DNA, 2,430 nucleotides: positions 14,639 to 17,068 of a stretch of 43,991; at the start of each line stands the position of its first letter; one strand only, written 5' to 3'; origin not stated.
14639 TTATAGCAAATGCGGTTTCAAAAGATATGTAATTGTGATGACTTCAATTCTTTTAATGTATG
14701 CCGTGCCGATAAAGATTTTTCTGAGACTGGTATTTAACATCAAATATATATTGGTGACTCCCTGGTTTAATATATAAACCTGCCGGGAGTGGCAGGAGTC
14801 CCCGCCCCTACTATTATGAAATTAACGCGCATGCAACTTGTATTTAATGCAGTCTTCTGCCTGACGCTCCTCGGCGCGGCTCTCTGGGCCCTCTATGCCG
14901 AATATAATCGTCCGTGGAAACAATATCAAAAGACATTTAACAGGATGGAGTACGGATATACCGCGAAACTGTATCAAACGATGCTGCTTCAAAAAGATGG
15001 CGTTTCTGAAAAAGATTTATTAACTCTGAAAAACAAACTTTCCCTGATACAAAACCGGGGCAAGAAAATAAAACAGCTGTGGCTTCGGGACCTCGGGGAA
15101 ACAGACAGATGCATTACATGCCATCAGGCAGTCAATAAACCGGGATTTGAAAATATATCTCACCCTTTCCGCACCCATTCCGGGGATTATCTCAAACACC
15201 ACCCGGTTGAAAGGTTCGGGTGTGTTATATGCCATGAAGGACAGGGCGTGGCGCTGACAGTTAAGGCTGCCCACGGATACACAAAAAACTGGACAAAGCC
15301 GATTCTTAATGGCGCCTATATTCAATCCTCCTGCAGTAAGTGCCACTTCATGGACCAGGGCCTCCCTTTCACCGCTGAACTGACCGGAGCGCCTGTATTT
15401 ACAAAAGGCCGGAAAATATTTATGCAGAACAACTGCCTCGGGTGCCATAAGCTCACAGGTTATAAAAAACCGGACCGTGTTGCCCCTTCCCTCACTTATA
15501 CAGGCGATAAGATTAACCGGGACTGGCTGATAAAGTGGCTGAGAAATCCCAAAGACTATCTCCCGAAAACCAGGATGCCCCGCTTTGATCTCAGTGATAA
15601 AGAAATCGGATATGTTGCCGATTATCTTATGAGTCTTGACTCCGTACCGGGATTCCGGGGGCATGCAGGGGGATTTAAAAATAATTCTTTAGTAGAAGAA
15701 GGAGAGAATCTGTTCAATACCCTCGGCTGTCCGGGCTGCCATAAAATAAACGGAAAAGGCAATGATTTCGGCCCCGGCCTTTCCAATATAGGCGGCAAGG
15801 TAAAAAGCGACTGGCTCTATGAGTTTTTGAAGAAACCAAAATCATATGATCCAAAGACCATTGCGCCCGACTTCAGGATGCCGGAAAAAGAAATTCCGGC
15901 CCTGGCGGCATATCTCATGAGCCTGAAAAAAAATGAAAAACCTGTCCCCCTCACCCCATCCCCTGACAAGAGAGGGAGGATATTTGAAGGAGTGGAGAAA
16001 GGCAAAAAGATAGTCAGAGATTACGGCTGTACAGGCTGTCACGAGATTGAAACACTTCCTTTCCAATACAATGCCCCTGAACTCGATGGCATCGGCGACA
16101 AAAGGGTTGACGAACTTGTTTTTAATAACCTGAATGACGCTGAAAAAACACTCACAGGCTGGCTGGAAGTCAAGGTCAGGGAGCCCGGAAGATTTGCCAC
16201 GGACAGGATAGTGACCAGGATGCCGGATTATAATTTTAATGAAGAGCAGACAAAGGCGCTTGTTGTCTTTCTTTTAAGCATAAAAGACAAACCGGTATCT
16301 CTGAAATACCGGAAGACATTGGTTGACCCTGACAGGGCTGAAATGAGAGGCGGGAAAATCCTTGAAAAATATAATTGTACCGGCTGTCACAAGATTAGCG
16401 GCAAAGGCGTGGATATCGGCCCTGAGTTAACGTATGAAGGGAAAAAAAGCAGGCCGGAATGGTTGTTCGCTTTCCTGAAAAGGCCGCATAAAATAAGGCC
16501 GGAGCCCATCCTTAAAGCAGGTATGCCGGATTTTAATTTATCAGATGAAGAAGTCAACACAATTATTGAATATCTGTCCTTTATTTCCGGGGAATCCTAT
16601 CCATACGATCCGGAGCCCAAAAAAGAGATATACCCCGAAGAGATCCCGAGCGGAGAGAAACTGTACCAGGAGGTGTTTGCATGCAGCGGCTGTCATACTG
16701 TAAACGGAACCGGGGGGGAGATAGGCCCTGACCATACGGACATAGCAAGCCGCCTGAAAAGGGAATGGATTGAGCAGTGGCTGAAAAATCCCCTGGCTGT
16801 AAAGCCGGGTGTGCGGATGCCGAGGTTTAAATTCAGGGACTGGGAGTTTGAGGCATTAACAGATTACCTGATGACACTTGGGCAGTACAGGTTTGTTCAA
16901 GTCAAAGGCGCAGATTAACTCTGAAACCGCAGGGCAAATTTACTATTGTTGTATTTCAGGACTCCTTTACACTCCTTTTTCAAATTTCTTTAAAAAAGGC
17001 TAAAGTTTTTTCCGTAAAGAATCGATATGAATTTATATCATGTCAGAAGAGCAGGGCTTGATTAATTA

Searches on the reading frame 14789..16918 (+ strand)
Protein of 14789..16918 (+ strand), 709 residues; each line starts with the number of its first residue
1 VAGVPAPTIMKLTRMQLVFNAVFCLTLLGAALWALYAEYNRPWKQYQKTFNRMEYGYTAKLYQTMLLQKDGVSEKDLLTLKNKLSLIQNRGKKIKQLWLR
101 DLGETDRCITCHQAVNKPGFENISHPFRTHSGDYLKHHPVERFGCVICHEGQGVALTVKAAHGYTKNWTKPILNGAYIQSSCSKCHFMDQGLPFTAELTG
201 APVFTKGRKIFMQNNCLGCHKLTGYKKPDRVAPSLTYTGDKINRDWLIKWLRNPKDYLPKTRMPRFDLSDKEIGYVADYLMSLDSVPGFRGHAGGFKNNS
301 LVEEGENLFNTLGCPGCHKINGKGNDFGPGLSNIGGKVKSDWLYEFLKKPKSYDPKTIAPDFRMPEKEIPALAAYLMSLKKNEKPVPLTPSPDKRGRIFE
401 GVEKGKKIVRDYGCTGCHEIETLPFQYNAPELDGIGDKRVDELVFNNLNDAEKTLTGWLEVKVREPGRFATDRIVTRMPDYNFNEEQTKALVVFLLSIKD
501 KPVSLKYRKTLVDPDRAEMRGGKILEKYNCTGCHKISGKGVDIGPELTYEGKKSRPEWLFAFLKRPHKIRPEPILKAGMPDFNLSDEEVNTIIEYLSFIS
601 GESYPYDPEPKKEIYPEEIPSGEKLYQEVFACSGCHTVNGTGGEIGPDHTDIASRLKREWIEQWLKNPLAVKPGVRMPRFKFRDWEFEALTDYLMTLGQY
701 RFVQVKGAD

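Call 5: search_protein_families(library=pfam, proteins=[window:14789-16918:+])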
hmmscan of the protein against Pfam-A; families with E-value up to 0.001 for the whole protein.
window:14789-16918:+ (709 aa): 6 families
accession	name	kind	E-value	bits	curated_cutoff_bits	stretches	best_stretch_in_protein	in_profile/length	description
PF00034.26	Cytochrom_C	-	9.2e-53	178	21.3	5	205-283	2-89/90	Cytochrome c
PF13442.11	Cytochrome_CBB3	-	1.2e-34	118.8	27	3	519-596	4-68/68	Cytochrome C oxidase, cbb3-type, subunit III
PF02433.20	FixO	-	2.6e-15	56.9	29.6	0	327-364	102-139/219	Cytochrome C oxidase, mono-heme subunit/FixO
PF14522.11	Cytochrome_C7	-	6.2e-06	26.4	24.8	0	138-186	8-66/67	Cytochrome c7 and related cytochrome c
PF22113.1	Mtrc-MtrF_II-IV_dom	-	3.6e-05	23.8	30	0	105-223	28-166/176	Outer membrane cytochrome MtrC/MtrF-like, domains II/IV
PF09699.15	Paired_CXXCH_1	-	0.00068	19.7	20.6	0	137-152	1-16/41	Doubled CXXCH motif (Paired_CXXCH_1)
